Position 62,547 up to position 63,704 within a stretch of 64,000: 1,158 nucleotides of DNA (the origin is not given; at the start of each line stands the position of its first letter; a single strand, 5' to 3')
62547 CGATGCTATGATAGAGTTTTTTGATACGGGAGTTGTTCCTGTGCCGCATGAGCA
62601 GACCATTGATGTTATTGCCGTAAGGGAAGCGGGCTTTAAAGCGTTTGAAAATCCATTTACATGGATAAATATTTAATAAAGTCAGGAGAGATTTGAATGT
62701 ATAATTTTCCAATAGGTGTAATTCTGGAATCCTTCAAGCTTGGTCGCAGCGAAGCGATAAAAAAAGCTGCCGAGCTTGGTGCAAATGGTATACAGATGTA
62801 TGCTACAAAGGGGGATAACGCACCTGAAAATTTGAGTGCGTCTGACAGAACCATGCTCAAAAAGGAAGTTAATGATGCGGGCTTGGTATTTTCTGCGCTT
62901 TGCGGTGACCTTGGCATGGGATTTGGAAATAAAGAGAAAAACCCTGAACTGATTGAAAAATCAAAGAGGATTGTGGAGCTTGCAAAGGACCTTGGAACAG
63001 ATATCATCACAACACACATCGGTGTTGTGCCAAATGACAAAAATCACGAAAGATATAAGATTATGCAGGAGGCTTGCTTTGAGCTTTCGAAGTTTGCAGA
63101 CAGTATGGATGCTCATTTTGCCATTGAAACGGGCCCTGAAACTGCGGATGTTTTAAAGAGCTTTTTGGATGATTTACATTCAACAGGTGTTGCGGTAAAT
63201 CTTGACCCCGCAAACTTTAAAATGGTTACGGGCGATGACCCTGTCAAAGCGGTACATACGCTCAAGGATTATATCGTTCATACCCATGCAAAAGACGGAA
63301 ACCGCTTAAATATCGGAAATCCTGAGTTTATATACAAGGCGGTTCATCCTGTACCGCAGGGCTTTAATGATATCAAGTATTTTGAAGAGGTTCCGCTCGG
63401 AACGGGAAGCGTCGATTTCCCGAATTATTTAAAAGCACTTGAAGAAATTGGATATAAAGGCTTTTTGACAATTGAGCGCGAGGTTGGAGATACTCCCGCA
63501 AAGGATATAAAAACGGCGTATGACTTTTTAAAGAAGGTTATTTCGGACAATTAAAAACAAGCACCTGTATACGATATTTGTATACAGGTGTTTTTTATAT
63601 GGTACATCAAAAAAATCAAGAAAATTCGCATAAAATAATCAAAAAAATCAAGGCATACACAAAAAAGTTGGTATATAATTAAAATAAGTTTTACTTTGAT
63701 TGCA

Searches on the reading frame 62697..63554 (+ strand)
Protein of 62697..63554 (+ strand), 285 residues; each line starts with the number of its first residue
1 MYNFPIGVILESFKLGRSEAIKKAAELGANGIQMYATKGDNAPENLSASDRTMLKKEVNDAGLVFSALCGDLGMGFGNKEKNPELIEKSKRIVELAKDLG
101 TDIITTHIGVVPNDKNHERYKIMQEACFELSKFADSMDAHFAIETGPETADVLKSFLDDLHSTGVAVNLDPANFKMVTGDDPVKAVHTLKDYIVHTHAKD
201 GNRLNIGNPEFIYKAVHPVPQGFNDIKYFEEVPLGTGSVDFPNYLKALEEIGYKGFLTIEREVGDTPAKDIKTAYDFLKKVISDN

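Call 3: search_protein_families(library=pfam, proteins=[window:62697-63554:+], max_evalue=0.01)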
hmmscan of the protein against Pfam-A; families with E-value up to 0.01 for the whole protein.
window:62697-63554:+ (285 aa): 1 family
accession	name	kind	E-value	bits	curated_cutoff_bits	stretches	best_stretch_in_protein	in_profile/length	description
PF01261.30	AP_endonuc_2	-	4.4e-33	115.5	31.1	1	21-280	1-248/249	Xylose isomerase-like TIM barrel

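Call 4: search_protein_families(library=ncbifam, proteins=[window:62697-63554:+], max_evalue=0.01)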
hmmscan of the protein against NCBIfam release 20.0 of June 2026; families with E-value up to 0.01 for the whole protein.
window:62697-63554:+ (285 aa): 7 families
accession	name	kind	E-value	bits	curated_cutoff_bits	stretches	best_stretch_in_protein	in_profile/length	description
TIGR00542.1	hxl6Piso_put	equivalog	1.4e-09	37.7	272.15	1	45-280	48-270/279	L-ribulose-5-phosphate 3-epimerase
NF009689.0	PRK13210.1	subfamily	9.9e-09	34.8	200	1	21-283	23-280/286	L-ribulose-5-phosphate 3-epimerase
NF009688.0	PRK13209.1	subfamily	1.3e-08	34.2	317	1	228-280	221-275/286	L-ribulose-5-phosphate 3-epimerase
TIGR04379.1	myo_inos_iolE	equivalog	6.9e-08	32.4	290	1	137-268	149-273/290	myo-inosose-2 dehydratase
NF041099.2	keto_glucon_epim_IolO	equivalog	2.4e-07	30.4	300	1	235-282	220-268/269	5-keto-L-gluconate epimerase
NF051856.1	PsicseEpim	equivalog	0.00013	21.9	300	0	149-232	162-241/287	D-psicose 3-epimerase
TIGR03234.1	OH-pyruv-isom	equivalog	0.0015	17.9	353.45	0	235-263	214-242/254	hydroxypyruvate isomerase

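Call 54: search_solved_structures(query=window:62697-63554:+, max_evalue=0.001)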
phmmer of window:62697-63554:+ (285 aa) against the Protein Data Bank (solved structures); distinct sequences matched with E-value up to 0.001: 3.
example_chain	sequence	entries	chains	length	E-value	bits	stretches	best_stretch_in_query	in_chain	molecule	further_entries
3tva_A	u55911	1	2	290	1.7e-19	73.6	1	84-275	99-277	Xylose isomerase domain protein TIM barrel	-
8z1i_A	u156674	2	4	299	0.00019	24.3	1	79-270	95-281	Art22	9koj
3wqo_A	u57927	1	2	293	0.00022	24.1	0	230-266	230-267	Uncharacterized protein MJ1311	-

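Call 103: search_solved_structures(query=A4, max_evalue=0.01)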
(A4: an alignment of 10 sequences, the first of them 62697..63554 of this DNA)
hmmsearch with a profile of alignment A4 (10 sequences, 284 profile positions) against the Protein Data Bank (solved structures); distinct sequences matched with E-value up to 0.01: 19.
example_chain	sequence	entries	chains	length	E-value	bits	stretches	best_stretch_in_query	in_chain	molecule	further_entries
3tva_A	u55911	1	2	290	1.9e-29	105.7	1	43-280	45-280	Xylose isomerase domain protein TIM barrel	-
8z1i_A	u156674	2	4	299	1.4e-13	53.6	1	20-283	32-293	Art22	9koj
3cqh_A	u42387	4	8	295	3.6e-08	35.8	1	229-284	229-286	L-ribulose-5-phosphate 3-epimerase ulaE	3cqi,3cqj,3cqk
3wqo_A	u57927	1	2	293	4.8e-08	35.4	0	59-202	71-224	Uncharacterized protein MJ1311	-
7vpf_A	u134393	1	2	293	1.7e-07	33.7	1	46-146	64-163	Xylose isomerase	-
3dx5_A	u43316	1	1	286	2.1e-06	30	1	16-247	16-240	uncharacterized protein AsbF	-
8qrz_A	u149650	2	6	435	0.00021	23.5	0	208-274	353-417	Sugar phosphate isomerase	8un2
8xiv_A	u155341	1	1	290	0.00068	21.8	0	221-274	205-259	D-tagatose 3-epimerase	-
8xix_A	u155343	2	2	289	0.00069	21.8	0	221-274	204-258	D-tagatose 3-epimerase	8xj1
1i60_A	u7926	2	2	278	0.0021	20.2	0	192-262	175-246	IOLI PROTEIN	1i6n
3kws_A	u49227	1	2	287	0.0031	19.7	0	51-140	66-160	Putative sugar isomerase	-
3p6l_A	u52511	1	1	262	0.0042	19.2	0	229-282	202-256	Sugar phosphate isomerase/epimerase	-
4pgl_A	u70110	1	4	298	0.0052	18.9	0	220-262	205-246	D-tagatose 3-epimerase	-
7cj4_A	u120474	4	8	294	0.006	18.7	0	235-262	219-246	Epimerase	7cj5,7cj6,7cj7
6wn6_A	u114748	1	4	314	0.0063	18.6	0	222-281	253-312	3-keto-D-glucoside 4-epimerase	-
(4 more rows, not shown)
